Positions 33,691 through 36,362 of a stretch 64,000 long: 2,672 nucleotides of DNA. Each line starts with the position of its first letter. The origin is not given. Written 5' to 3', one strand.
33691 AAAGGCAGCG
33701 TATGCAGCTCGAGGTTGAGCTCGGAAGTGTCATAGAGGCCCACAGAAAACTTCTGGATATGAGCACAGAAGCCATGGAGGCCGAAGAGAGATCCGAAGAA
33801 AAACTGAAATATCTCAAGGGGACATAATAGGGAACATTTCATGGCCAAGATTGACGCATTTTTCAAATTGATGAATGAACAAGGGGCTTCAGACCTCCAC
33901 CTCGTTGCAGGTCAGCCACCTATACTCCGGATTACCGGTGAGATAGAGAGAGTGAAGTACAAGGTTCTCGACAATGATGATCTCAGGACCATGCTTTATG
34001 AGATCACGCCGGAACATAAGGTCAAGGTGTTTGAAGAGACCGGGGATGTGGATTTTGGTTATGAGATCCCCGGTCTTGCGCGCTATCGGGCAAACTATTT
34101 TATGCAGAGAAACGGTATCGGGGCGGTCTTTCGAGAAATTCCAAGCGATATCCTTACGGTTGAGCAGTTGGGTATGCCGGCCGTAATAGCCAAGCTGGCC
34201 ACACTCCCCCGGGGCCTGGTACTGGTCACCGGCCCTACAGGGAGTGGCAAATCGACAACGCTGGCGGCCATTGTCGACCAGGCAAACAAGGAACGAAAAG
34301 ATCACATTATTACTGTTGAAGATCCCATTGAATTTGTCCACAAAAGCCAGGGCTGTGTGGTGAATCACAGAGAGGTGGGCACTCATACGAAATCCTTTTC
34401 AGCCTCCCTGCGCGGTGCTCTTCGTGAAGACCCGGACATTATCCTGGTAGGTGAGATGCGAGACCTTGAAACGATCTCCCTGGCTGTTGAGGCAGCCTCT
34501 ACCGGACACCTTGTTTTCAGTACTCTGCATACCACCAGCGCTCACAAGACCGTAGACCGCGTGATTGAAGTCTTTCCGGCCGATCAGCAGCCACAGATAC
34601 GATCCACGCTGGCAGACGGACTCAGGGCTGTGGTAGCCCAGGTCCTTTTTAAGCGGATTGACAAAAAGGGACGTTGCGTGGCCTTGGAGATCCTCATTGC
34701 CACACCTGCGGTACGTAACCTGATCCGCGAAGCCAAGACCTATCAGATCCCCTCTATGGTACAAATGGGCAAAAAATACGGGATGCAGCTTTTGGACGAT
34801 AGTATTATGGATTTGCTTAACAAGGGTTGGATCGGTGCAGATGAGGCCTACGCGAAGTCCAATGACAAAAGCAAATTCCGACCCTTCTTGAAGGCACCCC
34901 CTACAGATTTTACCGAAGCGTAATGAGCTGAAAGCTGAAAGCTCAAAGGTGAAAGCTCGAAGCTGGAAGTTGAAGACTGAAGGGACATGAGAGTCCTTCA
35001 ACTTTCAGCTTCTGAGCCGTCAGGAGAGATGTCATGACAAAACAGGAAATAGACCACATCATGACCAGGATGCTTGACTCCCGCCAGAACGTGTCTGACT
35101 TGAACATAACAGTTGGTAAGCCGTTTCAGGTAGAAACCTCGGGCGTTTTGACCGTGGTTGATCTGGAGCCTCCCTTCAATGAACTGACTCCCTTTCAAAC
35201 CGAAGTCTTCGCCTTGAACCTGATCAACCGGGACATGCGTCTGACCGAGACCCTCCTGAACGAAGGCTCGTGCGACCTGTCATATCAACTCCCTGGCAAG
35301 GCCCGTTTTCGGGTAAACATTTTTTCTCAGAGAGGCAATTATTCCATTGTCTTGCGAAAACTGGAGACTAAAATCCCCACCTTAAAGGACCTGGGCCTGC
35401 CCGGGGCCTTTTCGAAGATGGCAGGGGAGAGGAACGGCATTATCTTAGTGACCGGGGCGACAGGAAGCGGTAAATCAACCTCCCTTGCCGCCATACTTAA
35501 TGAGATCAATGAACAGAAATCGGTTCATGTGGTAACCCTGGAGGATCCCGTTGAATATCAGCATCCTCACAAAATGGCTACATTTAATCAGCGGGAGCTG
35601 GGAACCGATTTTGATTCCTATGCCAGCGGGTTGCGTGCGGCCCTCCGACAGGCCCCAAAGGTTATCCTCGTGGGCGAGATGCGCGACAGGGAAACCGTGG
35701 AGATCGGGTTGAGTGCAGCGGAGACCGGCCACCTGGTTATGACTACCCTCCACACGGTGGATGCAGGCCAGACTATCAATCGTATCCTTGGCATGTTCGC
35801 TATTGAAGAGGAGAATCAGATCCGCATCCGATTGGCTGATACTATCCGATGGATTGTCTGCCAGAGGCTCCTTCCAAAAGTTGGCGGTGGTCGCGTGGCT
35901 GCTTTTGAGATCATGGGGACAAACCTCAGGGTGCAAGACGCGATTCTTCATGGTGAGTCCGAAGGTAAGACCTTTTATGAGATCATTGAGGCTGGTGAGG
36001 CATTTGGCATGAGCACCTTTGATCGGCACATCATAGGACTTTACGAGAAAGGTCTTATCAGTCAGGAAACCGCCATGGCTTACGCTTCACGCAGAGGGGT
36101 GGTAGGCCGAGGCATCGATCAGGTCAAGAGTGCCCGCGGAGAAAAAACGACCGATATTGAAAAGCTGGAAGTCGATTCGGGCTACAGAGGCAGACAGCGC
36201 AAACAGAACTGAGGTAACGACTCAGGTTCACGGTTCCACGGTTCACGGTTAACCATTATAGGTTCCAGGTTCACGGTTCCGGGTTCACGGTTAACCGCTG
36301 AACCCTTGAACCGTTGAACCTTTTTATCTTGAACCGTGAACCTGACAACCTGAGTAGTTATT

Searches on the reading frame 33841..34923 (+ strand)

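Call 66: search_protein_families(library=pfam, proteins=[window:33841-34923:+], max_evalue=0.001)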
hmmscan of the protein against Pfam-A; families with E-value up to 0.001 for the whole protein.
window:33841-34923:+ (360 aa): 8 families
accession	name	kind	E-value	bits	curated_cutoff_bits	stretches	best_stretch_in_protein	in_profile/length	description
PF00437.27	T2SSE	-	5.9e-45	154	24.9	1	115-279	133-287/370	Type II/IV secretion system protein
PF13401.12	AAA_22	-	2.5e-05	25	27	1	124-162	5-42/130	AAA domain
PF25199.1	nSTAND_NTPase5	-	7.6e-05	23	34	1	121-164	38-81/145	Novel STAND NTPase 5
PF13191.12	AAA_16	-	7.8e-05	23.7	32.6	1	125-215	25-103/167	AAA ATPase domain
PF13555.12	AAA_29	-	0.00028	21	27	1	123-144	21-42/61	P-loop containing region of AAA domain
PF13604.12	AAA_30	-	0.00032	20.9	27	1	114-151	8-45/191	AAA domain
PF04851.21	ResIII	-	0.00074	19.9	22.5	0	127-236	26-114/164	Type III restriction enzyme, res subunit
PF13476.12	AAA_23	-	0.00085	20.4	27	0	123-144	18-39/201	AAA domain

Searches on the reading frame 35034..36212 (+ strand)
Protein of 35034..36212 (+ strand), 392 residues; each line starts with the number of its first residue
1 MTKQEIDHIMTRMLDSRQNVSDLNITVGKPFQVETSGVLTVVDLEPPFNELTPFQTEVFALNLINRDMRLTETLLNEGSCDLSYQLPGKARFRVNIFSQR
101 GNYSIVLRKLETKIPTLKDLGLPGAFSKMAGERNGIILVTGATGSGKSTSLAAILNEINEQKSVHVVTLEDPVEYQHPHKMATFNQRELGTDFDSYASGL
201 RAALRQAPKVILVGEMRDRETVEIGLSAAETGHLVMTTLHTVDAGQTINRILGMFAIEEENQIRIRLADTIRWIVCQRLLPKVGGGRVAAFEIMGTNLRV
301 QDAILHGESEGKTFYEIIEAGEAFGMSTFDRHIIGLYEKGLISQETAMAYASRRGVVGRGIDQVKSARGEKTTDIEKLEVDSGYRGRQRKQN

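Call 66: search_protein_families(library=pfam, proteins=[window:35034-36212:+], max_evalue=0.001)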
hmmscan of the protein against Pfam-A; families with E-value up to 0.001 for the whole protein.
window:35034-36212:+ (392 aa): 8 families
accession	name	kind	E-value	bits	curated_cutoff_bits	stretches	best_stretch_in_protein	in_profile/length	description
PF00437.27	T2SSE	-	1.5e-46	159.2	24.9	1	88-283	90-281/370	Type II/IV secretion system protein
PF13401.12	AAA_22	-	7.1e-06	26.8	27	1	133-190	4-55/130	AAA domain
PF13191.12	AAA_16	-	2.1e-05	25.5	32.6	1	125-182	15-64/167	AAA ATPase domain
PF01935.23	DUF87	-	4.6e-05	24.1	23.2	1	138-170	27-59/220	Helicase HerA, central domain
PF25199.1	nSTAND_NTPase5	-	0.0002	21.7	34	1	130-175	37-82/145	Novel STAND NTPase 5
PF13555.12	AAA_29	-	0.00033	20.8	27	1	131-155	19-43/61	P-loop containing region of AAA domain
PF13173.12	AAA_14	-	0.0006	20.3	27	0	134-180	2-48/129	AAA domain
PF06414.18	Zeta_toxin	-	0.00086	19.2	22.3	0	132-182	14-63/199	Zeta toxin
